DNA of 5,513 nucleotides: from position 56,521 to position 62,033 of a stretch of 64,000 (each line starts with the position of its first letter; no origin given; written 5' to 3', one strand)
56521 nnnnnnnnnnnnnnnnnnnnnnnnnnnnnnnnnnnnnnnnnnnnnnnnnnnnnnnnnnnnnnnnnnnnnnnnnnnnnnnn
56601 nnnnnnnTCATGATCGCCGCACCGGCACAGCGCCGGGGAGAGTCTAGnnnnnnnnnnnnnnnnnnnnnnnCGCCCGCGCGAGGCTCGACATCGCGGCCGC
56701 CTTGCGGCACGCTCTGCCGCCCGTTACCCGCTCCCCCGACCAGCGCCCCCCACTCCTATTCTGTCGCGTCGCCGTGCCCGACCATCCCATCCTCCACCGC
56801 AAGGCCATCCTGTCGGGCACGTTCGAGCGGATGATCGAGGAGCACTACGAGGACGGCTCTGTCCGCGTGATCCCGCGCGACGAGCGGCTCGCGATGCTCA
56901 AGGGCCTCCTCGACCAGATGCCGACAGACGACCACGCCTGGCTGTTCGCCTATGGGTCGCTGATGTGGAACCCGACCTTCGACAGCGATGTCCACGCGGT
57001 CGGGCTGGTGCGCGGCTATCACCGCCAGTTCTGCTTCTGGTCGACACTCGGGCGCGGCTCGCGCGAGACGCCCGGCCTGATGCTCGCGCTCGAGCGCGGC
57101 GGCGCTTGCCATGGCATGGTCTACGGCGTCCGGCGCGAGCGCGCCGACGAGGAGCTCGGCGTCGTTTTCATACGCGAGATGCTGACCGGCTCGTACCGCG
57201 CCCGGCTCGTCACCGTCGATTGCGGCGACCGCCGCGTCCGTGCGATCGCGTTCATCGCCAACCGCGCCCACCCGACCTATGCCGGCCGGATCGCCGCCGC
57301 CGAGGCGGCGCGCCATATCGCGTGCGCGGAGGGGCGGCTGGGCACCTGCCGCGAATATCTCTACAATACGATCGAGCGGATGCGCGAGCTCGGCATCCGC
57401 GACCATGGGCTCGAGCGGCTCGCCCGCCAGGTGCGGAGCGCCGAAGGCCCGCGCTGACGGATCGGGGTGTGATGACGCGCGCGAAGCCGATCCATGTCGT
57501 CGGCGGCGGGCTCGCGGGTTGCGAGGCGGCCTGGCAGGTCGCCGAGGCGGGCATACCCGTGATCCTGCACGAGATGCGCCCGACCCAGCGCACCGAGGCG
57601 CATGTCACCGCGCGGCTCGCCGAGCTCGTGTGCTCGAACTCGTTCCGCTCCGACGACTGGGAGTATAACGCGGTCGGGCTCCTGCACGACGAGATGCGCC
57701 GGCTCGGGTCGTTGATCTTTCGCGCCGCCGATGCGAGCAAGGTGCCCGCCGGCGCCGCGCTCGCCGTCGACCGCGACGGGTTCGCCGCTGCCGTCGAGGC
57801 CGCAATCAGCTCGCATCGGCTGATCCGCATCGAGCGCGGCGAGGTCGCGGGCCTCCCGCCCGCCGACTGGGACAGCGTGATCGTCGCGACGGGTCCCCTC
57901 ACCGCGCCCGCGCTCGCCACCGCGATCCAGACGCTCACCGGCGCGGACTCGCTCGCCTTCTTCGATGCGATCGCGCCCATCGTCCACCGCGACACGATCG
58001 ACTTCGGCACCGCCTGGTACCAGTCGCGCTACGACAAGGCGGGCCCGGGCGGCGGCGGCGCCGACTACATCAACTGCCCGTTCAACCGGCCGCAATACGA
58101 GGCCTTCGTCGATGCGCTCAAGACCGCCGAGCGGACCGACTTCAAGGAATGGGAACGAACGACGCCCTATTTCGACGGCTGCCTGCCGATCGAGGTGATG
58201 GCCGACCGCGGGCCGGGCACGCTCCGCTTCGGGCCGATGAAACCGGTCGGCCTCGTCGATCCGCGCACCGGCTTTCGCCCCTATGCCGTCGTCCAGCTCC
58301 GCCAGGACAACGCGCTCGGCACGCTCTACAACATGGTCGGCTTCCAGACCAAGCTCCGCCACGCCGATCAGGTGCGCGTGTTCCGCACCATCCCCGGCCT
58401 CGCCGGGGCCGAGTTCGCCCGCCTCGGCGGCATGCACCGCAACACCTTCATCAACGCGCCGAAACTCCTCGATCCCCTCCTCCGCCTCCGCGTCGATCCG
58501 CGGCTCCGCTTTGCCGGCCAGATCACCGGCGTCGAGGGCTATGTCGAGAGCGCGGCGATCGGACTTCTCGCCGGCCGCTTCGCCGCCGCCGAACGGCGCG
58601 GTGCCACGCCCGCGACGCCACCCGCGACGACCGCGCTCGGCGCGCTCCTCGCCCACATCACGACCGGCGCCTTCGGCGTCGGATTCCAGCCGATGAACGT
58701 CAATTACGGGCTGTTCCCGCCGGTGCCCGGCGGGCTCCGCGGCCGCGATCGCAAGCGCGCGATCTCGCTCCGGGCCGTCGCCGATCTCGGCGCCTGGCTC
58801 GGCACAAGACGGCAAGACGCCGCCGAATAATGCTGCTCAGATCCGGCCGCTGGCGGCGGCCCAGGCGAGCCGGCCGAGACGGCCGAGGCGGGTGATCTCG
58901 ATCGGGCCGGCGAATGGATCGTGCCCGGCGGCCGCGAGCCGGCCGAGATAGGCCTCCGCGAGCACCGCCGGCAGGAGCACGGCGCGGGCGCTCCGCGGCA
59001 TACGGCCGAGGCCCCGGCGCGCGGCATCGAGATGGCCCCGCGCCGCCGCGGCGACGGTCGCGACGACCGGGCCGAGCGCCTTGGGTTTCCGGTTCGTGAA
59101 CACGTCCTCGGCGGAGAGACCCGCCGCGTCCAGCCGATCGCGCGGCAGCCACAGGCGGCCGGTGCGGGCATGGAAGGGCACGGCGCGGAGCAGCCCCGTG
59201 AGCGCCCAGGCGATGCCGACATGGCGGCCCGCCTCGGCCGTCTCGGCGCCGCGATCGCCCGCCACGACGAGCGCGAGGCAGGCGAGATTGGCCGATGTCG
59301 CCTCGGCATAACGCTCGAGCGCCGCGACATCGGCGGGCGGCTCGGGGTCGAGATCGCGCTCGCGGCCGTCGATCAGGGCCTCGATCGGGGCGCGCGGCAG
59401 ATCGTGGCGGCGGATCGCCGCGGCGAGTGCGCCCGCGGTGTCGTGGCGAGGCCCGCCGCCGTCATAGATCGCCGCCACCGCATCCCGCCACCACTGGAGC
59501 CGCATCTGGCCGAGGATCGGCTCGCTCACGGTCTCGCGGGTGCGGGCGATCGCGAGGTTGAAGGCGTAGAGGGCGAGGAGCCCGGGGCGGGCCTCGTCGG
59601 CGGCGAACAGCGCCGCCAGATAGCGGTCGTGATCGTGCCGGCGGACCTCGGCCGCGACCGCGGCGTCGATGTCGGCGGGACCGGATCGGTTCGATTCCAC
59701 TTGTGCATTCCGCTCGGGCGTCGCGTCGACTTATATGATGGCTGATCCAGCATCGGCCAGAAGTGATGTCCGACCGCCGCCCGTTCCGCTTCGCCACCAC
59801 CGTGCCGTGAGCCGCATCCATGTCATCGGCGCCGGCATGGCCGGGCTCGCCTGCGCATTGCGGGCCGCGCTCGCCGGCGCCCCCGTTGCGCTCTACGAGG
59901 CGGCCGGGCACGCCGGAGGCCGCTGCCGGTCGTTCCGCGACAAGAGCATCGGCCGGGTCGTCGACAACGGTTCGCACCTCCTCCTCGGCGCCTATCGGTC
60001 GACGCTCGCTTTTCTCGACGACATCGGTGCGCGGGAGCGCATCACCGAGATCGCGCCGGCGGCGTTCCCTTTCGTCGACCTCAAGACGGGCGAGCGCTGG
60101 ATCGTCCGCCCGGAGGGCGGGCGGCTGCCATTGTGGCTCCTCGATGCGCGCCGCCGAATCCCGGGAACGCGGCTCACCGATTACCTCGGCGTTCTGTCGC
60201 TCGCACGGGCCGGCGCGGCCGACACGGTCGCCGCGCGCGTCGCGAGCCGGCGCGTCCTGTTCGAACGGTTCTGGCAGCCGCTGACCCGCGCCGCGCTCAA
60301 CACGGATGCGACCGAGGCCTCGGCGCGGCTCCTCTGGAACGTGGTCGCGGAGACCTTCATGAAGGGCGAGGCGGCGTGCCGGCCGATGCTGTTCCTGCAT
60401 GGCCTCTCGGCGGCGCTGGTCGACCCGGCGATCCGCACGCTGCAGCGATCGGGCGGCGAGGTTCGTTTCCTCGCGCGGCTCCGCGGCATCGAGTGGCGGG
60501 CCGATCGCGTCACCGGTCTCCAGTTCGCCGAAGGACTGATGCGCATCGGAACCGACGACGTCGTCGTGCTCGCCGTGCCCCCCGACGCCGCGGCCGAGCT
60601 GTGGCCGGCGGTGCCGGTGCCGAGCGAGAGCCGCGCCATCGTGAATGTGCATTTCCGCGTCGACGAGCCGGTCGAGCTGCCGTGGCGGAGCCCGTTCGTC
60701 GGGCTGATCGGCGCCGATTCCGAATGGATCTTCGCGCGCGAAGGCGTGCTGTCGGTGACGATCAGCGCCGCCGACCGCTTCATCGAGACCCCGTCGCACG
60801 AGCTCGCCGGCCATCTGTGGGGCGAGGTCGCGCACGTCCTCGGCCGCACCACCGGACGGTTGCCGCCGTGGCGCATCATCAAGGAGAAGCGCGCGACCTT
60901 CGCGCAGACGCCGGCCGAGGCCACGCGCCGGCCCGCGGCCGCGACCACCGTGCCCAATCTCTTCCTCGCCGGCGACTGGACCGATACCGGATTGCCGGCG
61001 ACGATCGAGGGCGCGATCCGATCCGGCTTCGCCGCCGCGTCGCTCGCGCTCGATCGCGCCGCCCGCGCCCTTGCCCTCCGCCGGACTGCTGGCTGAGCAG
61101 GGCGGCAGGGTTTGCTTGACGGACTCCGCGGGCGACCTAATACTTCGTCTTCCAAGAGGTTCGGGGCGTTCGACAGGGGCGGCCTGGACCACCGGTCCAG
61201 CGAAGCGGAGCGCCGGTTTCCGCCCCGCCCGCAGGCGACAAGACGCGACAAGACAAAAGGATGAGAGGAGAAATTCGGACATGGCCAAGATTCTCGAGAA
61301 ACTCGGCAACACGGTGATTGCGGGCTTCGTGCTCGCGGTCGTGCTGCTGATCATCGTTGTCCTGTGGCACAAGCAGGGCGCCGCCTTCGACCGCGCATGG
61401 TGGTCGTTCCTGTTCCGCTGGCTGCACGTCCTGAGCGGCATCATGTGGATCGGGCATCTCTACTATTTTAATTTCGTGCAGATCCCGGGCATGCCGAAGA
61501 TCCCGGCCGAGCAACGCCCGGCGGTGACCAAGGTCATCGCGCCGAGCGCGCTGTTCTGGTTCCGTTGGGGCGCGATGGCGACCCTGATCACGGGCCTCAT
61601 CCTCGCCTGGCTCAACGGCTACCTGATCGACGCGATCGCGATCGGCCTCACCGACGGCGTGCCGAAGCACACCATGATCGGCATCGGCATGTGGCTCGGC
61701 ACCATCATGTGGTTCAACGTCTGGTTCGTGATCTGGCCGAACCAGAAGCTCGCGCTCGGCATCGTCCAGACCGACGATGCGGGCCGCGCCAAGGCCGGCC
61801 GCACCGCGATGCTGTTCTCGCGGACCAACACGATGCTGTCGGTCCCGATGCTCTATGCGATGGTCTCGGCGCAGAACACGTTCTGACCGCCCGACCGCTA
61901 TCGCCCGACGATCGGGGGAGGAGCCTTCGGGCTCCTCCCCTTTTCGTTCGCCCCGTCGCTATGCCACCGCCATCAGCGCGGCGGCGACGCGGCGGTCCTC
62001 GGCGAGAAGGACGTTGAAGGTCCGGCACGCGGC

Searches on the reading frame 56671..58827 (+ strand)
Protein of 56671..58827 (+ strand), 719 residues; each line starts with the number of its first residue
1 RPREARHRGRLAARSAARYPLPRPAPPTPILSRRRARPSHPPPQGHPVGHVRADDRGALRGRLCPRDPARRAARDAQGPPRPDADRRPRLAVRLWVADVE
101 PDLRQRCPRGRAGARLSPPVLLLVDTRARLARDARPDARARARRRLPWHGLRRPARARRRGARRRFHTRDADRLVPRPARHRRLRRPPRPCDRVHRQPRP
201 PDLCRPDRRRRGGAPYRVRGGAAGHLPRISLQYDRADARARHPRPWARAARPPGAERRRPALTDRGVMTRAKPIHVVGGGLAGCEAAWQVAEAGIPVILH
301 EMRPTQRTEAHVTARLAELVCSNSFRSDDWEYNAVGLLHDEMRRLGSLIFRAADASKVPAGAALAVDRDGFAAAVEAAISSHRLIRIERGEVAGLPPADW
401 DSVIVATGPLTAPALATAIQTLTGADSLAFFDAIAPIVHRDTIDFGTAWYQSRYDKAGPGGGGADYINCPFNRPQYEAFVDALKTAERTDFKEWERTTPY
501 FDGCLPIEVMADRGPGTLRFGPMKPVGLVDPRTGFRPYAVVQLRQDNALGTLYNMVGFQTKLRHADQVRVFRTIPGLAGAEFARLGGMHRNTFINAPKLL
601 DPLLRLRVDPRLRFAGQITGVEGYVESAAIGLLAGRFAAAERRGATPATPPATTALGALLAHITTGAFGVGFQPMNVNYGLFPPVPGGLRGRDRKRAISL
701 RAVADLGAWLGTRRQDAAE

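Call 29: search_protein_families(library=pfam, proteins=[window:56671-58827:+], max_evalue=0.01)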
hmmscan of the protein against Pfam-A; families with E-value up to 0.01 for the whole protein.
window:56671-58827:+ (719 aa): 4 families
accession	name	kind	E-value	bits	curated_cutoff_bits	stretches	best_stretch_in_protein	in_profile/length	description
PF01134.28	GIDA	-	4e-93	313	22.1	1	274-644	2-389/391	Glucose inhibited division protein A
PF07992.20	Pyr_redox_2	-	0.00015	21.7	26.1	0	272-307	143-178/291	Pyridine nucleotide-disulphide oxidoreductase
PF00890.30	FAD_binding_2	-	0.00062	19.5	20.4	1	276-312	4-40/414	FAD binding domain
PF13450.12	NAD_binding_8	-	0.0036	18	21.9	0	276-304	1-29/68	NAD(P)-binding Rossmann-like domain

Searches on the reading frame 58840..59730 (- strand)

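Call 29: search_protein_families(library=pfam, proteins=[window:58840-59730:-], max_evalue=0.01)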
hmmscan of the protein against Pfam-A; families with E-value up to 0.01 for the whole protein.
window:58840-59730:- (297 aa): 1 family
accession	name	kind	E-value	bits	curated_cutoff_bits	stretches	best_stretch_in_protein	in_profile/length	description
PF00494.24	SQS_PSY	-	5.1e-64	217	26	1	29-280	1-260/263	Squalene/phytoene synthase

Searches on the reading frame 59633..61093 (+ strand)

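Call 29: search_protein_families(library=pfam, proteins=[window:59633-61093:+], max_evalue=0.01)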
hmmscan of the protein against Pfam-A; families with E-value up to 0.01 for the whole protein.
window:59633-61093:+ (487 aa): 8 families
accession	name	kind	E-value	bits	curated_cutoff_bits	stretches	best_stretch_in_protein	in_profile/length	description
PF01593.30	Amino_oxidase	-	7.3e-41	141.3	19.8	1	69-471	1-441/443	Flavin containing amine oxidoreductase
PF13450.12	NAD_binding_8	-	2.3e-13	50.7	21.9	1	64-130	1-67/68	NAD(P)-binding Rossmann-like domain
PF07992.20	Pyr_redox_2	-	6.6e-07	29.5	26.1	1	61-98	2-40/291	Pyridine nucleotide-disulphide oxidoreductase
PF01266.30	DAO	-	3.4e-06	27.3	27.9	1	62-453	2-339/353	FAD dependent oxidoreductase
PF12831.13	FAD_oxidored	-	0.00018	21.4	27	1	63-97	3-37/416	FAD dependent oxidoreductase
PF01134.28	GIDA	-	0.00033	20.3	22.1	1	62-91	2-31/391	Glucose inhibited division protein A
PF00890.30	FAD_binding_2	-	0.00036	20.3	20.4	1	64-96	4-36/414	FAD binding domain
PF03486.20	HI0933_like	-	0.0006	19.8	50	1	62-95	3-36/244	HI0933-like protein Rossmann domain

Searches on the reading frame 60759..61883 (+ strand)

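Call 29: search_protein_families(library=pfam, proteins=[window:60759-61883:+], max_evalue=0.01)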
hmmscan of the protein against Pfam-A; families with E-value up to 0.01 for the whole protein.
window:60759-61883:+ (375 aa): 2 families
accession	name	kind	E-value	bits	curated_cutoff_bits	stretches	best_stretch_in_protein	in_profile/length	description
PF06181.16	Urate_ox_N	-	7.4e-16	58.9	26.9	2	305-371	172-238/295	Urate oxidase N-terminal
PF15012.11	DUF4519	-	0.0083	16.7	27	0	163-204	12-51/56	Domain of unknown function (DUF4519)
